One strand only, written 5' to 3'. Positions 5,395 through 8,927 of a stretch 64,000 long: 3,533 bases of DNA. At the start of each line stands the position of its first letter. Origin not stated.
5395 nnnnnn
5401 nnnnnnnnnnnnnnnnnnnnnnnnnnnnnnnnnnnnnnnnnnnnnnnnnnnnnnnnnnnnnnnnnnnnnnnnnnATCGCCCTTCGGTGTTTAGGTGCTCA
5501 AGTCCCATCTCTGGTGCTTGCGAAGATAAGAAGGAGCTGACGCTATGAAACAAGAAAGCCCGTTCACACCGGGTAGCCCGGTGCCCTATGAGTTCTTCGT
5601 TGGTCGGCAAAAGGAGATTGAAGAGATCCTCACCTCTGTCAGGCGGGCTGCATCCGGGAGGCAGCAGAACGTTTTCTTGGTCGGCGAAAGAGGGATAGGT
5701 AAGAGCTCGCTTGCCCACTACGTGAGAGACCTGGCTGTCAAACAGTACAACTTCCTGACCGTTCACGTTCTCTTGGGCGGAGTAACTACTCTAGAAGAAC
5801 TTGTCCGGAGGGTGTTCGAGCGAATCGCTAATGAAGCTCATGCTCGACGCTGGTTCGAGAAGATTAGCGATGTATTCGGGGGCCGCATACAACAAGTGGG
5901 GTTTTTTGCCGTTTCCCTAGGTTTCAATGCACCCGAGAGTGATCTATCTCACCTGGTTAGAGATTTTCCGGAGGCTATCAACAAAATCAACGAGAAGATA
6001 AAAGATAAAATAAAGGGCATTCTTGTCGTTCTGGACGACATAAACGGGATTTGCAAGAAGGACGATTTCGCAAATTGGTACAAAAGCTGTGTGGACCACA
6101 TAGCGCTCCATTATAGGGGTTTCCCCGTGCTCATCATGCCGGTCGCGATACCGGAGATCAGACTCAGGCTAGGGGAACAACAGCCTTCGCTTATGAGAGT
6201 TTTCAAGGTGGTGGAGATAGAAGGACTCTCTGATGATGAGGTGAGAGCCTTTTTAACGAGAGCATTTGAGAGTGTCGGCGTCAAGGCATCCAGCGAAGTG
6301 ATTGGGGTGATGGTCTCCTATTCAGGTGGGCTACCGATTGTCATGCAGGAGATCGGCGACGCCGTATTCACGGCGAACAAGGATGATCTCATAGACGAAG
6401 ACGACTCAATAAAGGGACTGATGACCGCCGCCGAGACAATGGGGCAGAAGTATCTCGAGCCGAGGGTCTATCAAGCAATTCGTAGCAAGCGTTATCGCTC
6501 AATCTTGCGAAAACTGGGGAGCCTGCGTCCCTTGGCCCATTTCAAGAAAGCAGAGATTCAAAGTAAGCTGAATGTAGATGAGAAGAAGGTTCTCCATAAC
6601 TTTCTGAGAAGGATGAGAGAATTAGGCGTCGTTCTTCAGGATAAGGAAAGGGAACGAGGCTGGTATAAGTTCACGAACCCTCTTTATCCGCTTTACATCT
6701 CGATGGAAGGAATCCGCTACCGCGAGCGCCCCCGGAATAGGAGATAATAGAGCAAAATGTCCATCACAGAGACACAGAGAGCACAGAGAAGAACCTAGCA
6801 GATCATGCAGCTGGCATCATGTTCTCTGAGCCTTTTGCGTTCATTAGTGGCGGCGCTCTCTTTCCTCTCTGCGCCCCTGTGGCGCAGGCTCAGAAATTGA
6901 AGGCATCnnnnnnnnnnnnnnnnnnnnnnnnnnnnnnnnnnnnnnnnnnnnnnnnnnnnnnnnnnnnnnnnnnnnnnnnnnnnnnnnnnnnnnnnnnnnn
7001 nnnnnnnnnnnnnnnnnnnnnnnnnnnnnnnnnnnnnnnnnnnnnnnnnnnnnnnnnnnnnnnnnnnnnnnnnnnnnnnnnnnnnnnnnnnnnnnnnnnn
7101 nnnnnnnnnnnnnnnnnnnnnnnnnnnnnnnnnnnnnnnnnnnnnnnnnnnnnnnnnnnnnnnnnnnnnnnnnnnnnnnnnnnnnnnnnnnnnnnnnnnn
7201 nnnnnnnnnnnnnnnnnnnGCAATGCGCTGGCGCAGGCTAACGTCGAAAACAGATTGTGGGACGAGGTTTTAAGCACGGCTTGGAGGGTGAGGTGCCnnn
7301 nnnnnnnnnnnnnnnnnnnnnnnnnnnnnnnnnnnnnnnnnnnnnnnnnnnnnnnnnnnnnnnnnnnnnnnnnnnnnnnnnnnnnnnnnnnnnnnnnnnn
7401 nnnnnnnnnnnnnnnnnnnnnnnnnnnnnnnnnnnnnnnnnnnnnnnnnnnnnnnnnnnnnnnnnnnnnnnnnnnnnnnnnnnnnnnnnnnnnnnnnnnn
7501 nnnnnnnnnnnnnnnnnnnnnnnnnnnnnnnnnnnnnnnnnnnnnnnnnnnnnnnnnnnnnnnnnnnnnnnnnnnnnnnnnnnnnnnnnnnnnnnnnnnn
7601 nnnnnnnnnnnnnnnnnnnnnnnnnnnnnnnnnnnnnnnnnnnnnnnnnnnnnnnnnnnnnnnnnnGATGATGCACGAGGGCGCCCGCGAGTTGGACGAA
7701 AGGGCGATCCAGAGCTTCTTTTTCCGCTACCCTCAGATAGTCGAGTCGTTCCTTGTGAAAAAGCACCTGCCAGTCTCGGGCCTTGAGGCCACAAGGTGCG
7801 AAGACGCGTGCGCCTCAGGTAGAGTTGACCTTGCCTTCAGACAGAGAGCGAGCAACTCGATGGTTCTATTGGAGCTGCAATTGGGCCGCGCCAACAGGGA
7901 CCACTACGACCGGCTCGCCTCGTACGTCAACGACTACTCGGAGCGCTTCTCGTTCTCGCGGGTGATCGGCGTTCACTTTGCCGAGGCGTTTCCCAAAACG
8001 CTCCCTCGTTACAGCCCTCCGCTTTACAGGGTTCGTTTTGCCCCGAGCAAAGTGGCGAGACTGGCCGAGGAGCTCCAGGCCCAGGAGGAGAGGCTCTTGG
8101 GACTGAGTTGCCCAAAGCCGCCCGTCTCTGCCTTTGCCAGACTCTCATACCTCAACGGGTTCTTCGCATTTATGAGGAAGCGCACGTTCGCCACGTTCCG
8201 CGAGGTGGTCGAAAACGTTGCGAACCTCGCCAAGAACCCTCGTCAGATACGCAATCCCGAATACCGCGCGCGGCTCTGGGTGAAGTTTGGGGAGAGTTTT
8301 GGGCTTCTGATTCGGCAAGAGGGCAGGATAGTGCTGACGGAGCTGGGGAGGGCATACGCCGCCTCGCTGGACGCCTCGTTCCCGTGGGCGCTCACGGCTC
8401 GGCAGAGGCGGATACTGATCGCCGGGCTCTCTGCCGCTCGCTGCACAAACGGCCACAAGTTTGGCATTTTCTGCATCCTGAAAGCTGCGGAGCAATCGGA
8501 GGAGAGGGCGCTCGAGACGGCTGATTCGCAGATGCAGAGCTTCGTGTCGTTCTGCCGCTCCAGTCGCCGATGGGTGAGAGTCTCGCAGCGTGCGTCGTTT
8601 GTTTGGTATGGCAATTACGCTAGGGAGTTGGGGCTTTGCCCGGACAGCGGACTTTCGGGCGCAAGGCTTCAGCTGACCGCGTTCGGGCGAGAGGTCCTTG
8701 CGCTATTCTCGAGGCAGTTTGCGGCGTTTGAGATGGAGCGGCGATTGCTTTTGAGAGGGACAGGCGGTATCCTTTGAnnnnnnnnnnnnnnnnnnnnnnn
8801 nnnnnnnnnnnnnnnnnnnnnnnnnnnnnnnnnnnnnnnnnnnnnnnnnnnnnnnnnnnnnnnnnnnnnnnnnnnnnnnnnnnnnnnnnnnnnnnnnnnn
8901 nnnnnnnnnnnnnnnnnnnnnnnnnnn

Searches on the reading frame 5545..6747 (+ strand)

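Call 11: search_protein_families(library=pfam, proteins=[window:5545-6747:+], max_evalue=0.1)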
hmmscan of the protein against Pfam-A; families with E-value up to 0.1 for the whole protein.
window:5545-6747:+ (400 aa): 17 families
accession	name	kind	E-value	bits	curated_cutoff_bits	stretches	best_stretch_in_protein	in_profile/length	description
PF13191.12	AAA_16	-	6.7e-15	56.4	32.6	1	18-167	2-142/167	AAA ATPase domain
PF01637.24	ATPase_2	-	5.5e-09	36.6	33.2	1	18-268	1-223/225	ATPase domain predominantly from Archaea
PF10923.14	BrxC_BrxD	-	8.2e-07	28.7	22.2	1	17-96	26-107/414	BREX system ATP-binding protein BrxC/D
PF13401.12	AAA_22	-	2.1e-06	28.5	27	1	39-184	4-109/130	AAA domain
PF20703.3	nSTAND1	-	6e-06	26.6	27.1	1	16-257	14-216/379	Novel STAND NTPase 1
PF05673.19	DUF815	-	5.8e-05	22.8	23.8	1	12-90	24-102/249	Protein of unknown function (DUF815)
PF05729.18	NACHT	-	0.00033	21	26.7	0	43-66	3-26/167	NACHT domain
PF14532.12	Sigma54_activ_2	-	0.00046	20.9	25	1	19-67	1-48/138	Sigma-54 interaction domain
PF00004.35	AAA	-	0.0017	19.2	21.2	0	43-97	1-56/131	ATPase family associated with various cellular activities (AAA)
PF00158.32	Sigma54_activat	-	0.0022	18.2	20.2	1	19-67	2-49/168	Sigma-54 interaction domain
PF00931.28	NB-ARC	-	0.0068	16.1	23.5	1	22-107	2-87/248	NB-ARC domain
PF07693.20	KAP_NTPase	-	0.0097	15.6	20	1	22-167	2-161/293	KAP family P-loop domain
PF03193.22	RsgA_GTPase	-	0.013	15.8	30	0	34-62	102-128/174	RsgA GTPase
PF01152.27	Bac_globin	-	0.027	15.1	21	0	76-126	5-56/121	Bacterial-like globin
PF07728.20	AAA_5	-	0.028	14.8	22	1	42-87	1-43/139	AAA domain (dynein-related subfamily)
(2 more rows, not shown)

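Call 12: search_protein_families(library=ncbifam, proteins=[window:5545-6747:+], max_evalue=0.1)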
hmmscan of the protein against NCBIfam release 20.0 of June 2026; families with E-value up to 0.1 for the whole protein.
window:5545-6747:+ (400 aa): 20 families
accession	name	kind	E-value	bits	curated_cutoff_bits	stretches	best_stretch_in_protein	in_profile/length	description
TIGR02928.1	TIGR02928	subfamily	1.1e-07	31.1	181.3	1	17-94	16-99/366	orc1/cdc6 family replication initiation protein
TIGR03903.1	TOMM_kin_cyc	equivalog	1.7e-05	22.9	705.75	1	18-62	483-527/1267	TOMM system kinase/cyclase fusion protein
NF047389.1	ATPase_Sll1717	subfamily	9.2e-05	21.7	75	1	39-71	28-58/454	P-loop ATPase, Sll1717 family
TIGR03420.1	DnaA_homol_Hda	equivalog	0.0001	21.9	194.8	1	24-61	21-59/226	DnaA regulatory inactivator Hda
NF001624.0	PRK00411.1-2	subfamily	0.0015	17.5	354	0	18-97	29-110/374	ORC1-type DNA replication protein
NF033438.1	BREX_BrxD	equivalog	0.0021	17.2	350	1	17-115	25-126/423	BREX system ATP-binding protein BrxD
NF053860.1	DS41_1_antiphage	equivalog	0.0022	17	370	0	39-74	38-72/448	anti-phage protein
NF011999.0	PRK15455.1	equivalog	0.0025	16.5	576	1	16-66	76-129/644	PrkA family serine protein kinase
TIGR03015.1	pepcterm_ATPase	hypoth_equivalog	0.0048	16.4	324.5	1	200-275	162-243/269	XrtA/PEP-CTERM system-associated ATPase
NF001625.0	PRK00411.1-3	equivalog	0.0076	15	501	0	19-62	37-81/415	ORC1-type DNA replication protein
NF040586.1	FxSxx_TPR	equivalog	0.0085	14.6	300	1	17-58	7-43/830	FxSxx-COOH system tetratricopeptide repeat protein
TIGR01128.2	holA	equivalog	0.0086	15.4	80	1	221-287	119-186/316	DNA polymerase III subunit delta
NF003233.0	PRK04195.2-3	equivalog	0.014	14.3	471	1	15-60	12-58/504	replication factor C large subunit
NF038308.1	RNA_repair_RtcR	equivalog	0.014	14.2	650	1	20-63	184-227/530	RNA repair transcriptional activator RtcR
NF041552.1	TF_PrdR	equivalog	0.021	13.1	795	1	17-73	268-323/577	sigma-54 dependent transcriptional regulator PrdR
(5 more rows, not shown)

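Call 72: search_protein_families(library=padloc, proteins=[window:5545-6747:+], max_evalue=0.01)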
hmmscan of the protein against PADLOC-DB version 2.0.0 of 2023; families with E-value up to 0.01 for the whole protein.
window:5545-6747:+ (400 aa): 3 families
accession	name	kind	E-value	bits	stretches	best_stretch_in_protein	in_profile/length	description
PDLC03959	SngB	-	7e-06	23.4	1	18-76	32-89/439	-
PDLC02494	BrxD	-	0.00076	16.7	1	17-114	29-129/440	BrxD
PDLC01994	RtcR_PspF1--CARF_AAA_HTH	-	0.0011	16.1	1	21-63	163-204/468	-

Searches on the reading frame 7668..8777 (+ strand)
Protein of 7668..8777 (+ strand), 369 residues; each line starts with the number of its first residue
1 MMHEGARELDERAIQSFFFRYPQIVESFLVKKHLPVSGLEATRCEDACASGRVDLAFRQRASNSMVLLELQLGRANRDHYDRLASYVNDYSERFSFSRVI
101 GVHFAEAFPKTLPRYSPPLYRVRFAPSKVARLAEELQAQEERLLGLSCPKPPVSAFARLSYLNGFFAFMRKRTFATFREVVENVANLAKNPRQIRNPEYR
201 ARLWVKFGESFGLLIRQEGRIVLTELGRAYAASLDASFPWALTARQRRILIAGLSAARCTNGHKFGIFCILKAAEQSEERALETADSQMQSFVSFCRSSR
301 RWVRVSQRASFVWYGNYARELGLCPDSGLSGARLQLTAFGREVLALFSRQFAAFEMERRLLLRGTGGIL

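Call 11: search_protein_families(library=pfam, proteins=[window:7668-8777:+], max_evalue=0.1)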
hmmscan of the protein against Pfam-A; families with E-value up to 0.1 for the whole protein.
window:7668-8777:+ (369 aa): 1 family
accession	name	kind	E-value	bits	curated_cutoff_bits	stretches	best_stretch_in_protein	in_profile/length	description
PF01939.22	NucS_C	-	0.0053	17.2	24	1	32-106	13-86/124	Endonuclease NucS C-terminal domain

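Call 12: search_protein_families(library=ncbifam, proteins=[window:7668-8777:+], max_evalue=0.1)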
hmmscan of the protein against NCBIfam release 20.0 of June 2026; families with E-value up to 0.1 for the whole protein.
window:7668-8777:+ (369 aa): 2 families
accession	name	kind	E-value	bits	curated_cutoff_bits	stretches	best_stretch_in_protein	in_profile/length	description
NF003270.0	PRK04247.1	equivalog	0.00047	19.3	216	1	37-104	146-212/250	endonuclease NucS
NF047900.1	AspMetLigLdmS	equivalog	0.041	12.6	475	1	53-92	292-327/383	L-aspartate--L-methionine ligase LdmS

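Call 27: find_encoding_contigs(protein=window:7668-8777:+, flank=10000, max_places=10)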
Protein window:7668-8777:+ (369 aa): 7 contigs read that carry it; 6 places shown.
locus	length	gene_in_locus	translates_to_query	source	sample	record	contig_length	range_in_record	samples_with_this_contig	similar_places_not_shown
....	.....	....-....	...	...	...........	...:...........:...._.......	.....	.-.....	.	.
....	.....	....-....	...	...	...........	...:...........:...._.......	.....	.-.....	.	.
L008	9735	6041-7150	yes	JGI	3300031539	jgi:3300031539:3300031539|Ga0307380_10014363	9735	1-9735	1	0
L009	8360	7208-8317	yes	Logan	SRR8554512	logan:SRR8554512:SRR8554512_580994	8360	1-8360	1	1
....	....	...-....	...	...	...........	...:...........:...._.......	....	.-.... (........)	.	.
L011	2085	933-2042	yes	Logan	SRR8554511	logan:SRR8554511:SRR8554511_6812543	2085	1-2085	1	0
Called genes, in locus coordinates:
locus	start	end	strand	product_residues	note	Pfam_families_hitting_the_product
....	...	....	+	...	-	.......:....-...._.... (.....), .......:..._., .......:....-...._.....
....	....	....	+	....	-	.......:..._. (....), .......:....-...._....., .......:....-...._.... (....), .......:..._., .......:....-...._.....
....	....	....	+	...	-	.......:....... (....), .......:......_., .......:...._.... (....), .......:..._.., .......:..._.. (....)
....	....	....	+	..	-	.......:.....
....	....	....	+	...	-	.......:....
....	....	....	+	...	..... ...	-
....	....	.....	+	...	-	-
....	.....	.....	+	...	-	-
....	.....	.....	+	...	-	-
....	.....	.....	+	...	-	-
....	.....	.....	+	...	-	-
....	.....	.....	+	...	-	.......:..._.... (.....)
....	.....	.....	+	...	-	-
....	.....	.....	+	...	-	-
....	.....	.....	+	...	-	-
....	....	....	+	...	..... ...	-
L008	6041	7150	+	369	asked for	-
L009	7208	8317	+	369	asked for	-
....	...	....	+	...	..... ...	-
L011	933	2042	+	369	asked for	-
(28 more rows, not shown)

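Call 72: search_protein_families(library=padloc, proteins=[window:7668-8777:+], max_evalue=0.01)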
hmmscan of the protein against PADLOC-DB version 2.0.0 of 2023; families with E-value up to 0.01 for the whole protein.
window:7668-8777:+ (369 aa): 2 families
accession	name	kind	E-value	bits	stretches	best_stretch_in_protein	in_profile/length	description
PDLC04912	PDC-S11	-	0.0019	15.5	1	39-88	45-94/313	-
PDLC04914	PDC-S11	-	0.0053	14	1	39-88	43-91/314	-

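Call 73: search_protein_families(library=phrogs, proteins=[window:7668-8777:+], max_evalue=0.01)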
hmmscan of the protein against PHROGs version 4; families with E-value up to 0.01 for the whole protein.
window:7668-8777:+ (369 aa): 0 families
